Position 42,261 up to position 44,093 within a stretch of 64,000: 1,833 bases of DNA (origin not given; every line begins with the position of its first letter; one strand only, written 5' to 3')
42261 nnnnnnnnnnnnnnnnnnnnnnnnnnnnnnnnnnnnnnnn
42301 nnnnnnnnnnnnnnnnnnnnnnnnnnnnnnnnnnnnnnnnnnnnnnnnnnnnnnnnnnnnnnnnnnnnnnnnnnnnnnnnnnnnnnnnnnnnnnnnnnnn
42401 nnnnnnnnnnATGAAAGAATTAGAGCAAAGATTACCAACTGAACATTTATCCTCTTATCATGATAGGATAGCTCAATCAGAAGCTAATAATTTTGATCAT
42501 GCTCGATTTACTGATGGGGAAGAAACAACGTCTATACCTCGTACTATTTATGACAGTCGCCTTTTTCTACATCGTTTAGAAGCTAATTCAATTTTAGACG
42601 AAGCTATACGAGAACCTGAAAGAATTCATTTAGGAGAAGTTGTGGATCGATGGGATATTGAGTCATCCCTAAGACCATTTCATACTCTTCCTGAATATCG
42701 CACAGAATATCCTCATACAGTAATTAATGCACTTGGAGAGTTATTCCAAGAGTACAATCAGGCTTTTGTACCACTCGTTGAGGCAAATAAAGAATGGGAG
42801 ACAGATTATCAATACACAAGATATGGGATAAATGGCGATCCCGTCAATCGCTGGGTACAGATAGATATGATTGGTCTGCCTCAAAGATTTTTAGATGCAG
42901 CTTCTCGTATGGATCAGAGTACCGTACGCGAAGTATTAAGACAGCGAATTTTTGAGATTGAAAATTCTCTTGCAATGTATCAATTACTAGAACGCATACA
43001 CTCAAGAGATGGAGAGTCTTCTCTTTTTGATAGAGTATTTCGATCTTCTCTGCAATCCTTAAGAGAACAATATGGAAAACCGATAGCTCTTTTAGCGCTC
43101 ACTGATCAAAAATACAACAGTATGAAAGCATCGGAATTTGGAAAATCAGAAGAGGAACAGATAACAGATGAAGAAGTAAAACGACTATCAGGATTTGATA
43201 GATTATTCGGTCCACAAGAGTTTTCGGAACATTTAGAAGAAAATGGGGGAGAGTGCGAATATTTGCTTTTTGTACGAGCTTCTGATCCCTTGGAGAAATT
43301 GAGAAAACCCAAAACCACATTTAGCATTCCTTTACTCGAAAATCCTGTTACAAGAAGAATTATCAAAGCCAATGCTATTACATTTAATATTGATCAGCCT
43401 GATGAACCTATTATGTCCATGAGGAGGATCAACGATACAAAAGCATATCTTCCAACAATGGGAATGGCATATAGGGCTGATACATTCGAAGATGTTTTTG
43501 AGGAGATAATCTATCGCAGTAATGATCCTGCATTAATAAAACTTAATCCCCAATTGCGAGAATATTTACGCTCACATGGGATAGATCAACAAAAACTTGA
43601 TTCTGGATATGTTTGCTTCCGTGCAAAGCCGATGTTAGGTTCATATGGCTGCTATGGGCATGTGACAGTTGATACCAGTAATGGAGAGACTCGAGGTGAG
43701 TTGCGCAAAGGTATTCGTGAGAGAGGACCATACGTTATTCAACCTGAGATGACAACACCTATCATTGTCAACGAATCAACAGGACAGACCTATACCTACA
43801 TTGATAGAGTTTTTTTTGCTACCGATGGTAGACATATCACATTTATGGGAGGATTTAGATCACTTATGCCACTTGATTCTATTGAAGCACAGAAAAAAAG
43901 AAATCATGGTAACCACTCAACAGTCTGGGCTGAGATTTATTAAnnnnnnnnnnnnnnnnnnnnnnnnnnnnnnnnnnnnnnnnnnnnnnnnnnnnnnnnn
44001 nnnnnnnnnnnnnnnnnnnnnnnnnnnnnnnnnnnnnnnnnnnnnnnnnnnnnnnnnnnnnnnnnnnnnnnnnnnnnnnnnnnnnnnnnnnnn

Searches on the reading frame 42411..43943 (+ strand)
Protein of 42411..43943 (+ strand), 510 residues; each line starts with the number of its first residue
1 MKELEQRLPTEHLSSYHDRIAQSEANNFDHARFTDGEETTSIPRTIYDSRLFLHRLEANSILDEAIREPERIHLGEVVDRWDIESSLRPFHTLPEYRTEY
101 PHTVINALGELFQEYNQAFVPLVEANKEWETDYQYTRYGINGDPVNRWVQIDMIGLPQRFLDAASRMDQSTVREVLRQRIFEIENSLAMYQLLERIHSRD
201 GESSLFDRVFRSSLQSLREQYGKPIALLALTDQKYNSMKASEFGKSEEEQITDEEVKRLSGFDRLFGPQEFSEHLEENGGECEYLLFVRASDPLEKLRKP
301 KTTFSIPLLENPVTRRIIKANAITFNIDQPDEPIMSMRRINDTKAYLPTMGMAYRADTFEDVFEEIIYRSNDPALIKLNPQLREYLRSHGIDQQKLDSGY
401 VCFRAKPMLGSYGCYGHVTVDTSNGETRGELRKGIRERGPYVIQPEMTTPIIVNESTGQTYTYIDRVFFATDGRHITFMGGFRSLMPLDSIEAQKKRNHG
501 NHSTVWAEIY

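Call 11: search_protein_families(library=ncbifam, proteins=[window:42411-43943:+], max_evalue=0.01)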
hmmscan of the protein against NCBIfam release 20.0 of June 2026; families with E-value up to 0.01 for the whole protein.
window:42411-43943:+ (510 aa): 0 families

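Call 51: search_protein_families(library=pfam, proteins=[window:42411-43943:+], max_evalue=1)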
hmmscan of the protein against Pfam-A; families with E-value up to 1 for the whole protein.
window:42411-43943:+ (510 aa): 1 family
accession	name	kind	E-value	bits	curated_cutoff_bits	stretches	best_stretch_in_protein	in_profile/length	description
PF09153.16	MGMT_N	-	0.19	12.2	22.1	0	174-213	35-74/90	Methylated DNA-protein cysteine methyltransferase, N-terminal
